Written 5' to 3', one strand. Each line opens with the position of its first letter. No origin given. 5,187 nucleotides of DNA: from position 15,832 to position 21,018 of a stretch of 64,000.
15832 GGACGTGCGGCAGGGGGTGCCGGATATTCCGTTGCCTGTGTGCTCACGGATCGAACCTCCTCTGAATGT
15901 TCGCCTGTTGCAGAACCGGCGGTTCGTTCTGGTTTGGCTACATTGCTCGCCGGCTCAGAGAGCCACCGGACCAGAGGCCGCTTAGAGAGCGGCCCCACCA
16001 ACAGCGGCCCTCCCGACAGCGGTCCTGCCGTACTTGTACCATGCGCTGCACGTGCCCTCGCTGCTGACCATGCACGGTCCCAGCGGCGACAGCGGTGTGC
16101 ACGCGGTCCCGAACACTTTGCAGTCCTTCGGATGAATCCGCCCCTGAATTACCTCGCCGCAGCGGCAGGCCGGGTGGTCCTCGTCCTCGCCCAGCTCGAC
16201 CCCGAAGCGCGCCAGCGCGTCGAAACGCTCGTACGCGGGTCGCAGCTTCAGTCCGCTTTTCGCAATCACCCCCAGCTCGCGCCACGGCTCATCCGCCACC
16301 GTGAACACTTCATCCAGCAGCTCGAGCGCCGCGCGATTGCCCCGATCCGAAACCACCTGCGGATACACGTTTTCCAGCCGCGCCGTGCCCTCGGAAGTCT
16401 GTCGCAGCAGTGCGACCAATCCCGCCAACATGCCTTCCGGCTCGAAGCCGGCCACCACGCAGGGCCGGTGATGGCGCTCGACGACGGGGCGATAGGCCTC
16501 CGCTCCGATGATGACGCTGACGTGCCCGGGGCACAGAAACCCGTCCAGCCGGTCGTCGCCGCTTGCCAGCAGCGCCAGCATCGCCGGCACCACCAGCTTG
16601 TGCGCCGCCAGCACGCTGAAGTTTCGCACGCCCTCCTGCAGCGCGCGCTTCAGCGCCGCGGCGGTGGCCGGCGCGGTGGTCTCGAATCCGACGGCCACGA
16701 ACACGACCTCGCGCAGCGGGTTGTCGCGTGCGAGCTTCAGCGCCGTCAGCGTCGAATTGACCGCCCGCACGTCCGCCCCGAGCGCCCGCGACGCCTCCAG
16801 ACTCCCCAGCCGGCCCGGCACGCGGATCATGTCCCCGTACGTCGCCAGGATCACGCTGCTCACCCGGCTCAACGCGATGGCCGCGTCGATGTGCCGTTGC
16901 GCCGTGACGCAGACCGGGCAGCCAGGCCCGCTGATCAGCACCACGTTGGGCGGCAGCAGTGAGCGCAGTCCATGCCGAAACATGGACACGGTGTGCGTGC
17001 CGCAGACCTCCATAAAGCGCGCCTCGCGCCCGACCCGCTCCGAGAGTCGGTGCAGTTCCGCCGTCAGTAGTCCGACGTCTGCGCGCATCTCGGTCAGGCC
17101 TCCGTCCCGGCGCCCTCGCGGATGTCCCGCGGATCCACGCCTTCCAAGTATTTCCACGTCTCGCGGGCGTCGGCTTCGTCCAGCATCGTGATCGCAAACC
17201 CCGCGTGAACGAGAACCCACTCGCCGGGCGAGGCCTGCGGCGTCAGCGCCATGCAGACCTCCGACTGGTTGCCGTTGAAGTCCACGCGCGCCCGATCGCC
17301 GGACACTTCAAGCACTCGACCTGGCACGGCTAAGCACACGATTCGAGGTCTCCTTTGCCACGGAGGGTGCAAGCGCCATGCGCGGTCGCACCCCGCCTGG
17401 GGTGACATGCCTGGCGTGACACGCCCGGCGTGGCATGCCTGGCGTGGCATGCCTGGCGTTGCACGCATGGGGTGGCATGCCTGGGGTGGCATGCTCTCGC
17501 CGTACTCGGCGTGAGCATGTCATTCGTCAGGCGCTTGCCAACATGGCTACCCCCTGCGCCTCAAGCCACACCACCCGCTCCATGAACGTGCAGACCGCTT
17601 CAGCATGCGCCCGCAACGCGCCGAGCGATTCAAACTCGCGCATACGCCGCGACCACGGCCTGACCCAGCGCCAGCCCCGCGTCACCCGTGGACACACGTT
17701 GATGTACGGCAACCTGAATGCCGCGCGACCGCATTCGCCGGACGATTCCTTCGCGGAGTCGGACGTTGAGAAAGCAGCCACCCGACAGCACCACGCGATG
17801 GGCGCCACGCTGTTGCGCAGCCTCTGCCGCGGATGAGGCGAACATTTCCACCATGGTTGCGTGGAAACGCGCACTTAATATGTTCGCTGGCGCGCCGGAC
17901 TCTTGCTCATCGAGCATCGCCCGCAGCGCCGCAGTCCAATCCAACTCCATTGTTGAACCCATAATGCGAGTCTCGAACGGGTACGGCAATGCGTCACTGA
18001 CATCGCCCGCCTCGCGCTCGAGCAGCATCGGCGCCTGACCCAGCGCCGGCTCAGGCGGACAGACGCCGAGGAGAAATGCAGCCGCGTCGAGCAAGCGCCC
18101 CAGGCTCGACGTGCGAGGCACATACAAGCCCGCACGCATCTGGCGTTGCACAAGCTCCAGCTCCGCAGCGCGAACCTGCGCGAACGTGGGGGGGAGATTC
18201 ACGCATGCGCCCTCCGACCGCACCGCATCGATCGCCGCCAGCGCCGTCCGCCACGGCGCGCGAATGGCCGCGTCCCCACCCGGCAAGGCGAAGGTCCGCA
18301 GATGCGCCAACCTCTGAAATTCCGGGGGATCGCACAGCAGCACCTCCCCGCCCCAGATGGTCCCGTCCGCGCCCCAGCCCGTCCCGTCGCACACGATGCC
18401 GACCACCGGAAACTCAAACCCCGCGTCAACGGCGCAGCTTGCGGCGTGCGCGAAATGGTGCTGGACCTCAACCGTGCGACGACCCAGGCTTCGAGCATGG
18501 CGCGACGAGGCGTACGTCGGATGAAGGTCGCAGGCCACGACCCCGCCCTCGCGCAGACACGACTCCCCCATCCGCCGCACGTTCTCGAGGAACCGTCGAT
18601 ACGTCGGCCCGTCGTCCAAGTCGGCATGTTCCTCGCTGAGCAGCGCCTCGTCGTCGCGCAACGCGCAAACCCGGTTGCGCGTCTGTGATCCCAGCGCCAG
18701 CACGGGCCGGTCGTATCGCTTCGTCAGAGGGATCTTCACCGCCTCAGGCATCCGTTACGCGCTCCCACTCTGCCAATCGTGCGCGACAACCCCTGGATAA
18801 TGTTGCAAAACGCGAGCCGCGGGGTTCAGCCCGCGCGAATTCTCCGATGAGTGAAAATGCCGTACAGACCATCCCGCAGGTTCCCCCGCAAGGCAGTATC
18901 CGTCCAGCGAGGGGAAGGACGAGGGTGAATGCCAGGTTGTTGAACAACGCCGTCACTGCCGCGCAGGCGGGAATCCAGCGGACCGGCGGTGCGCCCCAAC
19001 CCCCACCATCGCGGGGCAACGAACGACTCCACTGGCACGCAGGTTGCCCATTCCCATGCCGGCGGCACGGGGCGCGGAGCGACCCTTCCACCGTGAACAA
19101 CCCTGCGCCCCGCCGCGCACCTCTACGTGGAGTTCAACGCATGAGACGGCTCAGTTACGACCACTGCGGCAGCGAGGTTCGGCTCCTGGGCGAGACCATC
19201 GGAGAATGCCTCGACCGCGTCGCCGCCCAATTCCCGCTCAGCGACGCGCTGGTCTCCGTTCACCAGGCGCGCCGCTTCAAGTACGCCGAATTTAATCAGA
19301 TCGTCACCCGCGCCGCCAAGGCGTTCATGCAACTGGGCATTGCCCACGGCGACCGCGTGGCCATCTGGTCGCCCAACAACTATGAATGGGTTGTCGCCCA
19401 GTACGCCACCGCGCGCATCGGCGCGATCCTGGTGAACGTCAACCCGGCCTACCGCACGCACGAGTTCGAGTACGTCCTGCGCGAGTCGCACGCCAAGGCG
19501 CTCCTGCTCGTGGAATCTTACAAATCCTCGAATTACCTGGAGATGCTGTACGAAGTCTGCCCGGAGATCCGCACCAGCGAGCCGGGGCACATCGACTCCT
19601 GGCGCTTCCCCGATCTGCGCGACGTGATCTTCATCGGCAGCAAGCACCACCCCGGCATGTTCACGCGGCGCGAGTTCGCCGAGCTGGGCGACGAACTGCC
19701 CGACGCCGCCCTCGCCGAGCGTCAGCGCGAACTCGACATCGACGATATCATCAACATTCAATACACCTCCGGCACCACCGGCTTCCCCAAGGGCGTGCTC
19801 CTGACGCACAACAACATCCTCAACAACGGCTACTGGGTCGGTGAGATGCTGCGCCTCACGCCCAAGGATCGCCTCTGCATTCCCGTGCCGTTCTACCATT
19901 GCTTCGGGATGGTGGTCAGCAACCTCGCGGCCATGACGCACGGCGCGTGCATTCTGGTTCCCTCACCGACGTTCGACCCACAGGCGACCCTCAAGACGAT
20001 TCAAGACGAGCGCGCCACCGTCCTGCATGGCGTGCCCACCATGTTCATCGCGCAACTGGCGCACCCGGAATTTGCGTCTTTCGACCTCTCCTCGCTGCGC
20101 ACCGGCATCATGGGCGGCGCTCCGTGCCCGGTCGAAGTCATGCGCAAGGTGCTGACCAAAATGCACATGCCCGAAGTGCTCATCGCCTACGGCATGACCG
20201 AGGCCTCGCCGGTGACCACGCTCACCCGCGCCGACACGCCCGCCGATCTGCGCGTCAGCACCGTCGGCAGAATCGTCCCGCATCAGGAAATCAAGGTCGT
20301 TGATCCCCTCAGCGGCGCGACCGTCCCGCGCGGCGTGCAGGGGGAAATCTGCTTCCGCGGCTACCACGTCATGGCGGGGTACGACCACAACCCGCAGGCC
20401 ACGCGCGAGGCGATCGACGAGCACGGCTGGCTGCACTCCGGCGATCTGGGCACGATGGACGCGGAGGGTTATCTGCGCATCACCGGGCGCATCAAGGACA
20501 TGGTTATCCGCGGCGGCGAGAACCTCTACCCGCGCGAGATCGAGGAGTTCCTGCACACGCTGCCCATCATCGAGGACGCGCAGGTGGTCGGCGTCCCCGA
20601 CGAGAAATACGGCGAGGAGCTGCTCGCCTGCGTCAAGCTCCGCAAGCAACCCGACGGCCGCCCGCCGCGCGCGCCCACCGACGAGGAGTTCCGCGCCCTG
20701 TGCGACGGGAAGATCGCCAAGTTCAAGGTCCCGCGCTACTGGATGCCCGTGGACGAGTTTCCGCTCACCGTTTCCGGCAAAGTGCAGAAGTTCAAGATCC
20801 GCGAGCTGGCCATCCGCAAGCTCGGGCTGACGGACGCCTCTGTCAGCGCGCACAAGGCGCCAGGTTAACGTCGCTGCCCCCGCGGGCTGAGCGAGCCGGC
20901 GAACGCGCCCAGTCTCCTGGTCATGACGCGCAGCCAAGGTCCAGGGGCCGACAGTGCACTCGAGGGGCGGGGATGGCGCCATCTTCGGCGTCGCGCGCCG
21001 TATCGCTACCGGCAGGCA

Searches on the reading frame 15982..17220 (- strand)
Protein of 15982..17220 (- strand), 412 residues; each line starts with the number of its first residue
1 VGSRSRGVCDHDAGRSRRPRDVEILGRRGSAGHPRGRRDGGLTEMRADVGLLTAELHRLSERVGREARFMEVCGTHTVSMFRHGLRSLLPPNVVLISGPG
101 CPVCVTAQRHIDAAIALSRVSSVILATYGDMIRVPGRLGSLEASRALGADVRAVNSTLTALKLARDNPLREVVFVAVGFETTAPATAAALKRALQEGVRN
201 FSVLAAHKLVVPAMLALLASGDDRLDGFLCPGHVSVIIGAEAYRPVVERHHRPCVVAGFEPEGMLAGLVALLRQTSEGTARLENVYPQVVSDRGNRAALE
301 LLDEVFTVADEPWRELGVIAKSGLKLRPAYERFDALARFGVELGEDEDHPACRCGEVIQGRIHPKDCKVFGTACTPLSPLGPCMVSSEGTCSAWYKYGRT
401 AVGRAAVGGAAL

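Call 38: search_protein_families(library=pfam, proteins=[window:15982-17220:-], max_evalue=0.001)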
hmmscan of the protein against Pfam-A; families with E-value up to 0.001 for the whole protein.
window:15982-17220:- (412 aa): 1 family
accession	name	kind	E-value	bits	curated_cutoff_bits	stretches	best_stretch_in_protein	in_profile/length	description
PF01924.21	HypD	-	4.9e-143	476.9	25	1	53-398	7-351/351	Hydrogenase formation hypA family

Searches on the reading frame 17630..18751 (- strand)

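Call 38: search_protein_families(library=pfam, proteins=[window:17630-18751:-], max_evalue=0.001)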
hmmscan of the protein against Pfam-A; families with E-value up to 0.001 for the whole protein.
window:17630-18751:- (373 aa): 3 families
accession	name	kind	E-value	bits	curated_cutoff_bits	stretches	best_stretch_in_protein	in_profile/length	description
PF22521.2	HypF_C_2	-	7.4e-72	242.4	27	1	118-364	1-241/241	Carbamoyltransferase, Kae1-like Domain, second subdomain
PF17788.7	HypF_C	-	9.4e-23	81.2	23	1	14-109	3-99/99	HypF Kae1-like domain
PF00814.31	TsaD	-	0.0002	21.6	24.8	0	279-347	190-247/264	tRNA N6-adenosine threonylcarbamoyltransferase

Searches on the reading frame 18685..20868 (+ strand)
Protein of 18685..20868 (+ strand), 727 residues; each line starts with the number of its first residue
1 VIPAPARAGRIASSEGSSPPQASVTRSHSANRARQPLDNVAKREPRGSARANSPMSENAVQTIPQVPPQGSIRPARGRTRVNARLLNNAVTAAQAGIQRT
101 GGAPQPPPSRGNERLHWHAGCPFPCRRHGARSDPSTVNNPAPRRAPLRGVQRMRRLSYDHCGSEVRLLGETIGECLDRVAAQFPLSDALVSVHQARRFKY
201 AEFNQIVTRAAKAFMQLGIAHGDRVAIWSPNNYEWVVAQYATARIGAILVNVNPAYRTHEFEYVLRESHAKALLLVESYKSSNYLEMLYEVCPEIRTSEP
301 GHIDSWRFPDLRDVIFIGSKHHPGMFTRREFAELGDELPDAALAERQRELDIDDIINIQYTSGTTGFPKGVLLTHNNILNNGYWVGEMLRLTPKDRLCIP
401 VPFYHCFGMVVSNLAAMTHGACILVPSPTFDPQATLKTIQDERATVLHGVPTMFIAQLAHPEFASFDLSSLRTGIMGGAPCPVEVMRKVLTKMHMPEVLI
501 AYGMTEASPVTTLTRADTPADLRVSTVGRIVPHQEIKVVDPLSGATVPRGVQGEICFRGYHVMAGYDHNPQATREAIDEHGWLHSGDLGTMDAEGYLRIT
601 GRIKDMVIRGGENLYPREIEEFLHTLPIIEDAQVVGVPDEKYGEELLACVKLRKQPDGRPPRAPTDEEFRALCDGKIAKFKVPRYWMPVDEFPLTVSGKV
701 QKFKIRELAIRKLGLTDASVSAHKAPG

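Call 38: search_protein_families(library=pfam, proteins=[window:18685-20868:+], max_evalue=0.001)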
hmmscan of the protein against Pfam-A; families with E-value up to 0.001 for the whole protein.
window:18685-20868:+ (727 aa): 2 families
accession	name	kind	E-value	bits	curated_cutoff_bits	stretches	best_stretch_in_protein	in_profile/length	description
PF00501.34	AMP-binding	-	9.9e-100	334.4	29.9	1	177-566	2-383/384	AMP-binding enzyme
PF13193.12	AMP-binding_C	-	1.9e-14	54.7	24.5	1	618-699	1-76/76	AMP-binding enzyme C-terminal domain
